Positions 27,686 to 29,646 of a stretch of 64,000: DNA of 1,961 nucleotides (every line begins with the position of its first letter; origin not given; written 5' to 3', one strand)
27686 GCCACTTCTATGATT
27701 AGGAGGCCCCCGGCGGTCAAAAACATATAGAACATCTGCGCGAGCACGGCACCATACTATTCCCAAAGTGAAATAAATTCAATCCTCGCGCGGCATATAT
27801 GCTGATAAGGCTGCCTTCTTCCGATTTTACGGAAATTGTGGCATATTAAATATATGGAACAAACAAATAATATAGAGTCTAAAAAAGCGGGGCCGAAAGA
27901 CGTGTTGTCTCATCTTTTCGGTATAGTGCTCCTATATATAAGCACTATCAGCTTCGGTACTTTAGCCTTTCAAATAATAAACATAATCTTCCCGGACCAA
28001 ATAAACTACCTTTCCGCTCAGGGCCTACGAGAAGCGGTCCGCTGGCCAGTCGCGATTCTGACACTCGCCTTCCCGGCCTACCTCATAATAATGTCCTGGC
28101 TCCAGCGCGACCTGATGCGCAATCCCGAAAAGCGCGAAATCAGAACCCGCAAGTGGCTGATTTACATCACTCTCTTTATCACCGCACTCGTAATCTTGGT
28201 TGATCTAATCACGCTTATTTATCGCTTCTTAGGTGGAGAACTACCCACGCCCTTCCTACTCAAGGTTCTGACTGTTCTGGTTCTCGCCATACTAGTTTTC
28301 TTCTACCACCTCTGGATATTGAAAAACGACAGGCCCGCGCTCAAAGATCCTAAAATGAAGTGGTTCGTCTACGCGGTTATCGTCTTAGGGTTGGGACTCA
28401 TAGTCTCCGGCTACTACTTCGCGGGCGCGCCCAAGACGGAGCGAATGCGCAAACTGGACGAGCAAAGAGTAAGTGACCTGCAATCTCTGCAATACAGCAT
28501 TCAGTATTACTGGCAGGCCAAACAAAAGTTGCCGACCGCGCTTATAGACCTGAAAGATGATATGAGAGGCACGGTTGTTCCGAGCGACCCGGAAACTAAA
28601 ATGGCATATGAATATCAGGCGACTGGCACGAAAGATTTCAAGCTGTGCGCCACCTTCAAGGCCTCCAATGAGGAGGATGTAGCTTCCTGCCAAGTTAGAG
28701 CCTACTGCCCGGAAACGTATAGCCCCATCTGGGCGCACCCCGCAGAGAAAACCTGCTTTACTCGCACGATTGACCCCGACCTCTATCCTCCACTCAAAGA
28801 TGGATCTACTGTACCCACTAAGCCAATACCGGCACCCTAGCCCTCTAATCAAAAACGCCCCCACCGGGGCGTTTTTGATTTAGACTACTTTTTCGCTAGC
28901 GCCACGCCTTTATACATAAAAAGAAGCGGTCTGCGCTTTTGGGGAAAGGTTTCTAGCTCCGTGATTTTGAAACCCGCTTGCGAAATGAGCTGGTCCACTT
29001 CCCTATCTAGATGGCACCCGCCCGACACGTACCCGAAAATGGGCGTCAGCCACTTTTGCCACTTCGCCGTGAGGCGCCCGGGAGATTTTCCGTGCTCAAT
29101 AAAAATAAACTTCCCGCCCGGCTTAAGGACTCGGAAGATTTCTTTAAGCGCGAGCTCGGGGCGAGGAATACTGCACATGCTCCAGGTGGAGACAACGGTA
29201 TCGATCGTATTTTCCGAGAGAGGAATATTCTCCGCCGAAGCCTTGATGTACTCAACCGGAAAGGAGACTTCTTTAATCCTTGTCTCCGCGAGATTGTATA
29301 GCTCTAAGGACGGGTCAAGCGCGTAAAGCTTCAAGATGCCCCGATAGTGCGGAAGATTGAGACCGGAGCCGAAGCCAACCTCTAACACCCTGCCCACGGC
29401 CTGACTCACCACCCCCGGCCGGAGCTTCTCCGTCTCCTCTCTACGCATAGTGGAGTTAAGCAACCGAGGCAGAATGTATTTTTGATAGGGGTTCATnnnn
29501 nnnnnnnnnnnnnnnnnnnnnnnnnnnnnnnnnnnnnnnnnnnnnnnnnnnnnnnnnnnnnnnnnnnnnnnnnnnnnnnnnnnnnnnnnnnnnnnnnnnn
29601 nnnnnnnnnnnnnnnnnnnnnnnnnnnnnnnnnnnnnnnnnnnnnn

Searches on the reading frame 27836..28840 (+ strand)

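Call 76: search_protein_families(library=pfam, proteins=[window:27836-28840:+], max_evalue=0.00001)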
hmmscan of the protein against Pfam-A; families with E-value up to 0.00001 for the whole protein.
window:27836-28840:+ (334 aa): 1 family
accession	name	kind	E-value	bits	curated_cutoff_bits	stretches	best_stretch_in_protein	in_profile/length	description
PF18920.5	DUF5671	-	3.3e-23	82.4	28.4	1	24-157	3-131/132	Domain of unknown function (DUF5671)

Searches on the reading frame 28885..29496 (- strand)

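Call 77: search_protein_families(library=pfam, proteins=[window:28885-29496:-], max_evalue=0.00001)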
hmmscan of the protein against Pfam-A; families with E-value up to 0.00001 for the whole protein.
window:28885-29496:- (203 aa): 6 families
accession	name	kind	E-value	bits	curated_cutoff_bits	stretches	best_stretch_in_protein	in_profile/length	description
PF08241.18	Methyltransf_11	-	3.6e-21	76.1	21.2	1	38-132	1-95/95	Methyltransferase domain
PF13649.12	Methyltransf_25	-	1.6e-15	58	27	1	37-128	1-97/97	Methyltransferase domain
PF13489.12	Methyltransf_23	-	2.3e-13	50.6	27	1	31-180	20-163/164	Methyltransferase domain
PF01209.24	Ubie_methyltran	-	2e-12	47.4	20.1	1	56-149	74-169/233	ubiE/COQ5 methyltransferase family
PF13847.12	Methyltransf_31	-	1.2e-09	38.5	27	1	69-151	43-127/145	Methyltransferase domain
PF08242.18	Methyltransf_12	-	1.7e-07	32.3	30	1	38-130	1-98/98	Methyltransferase domain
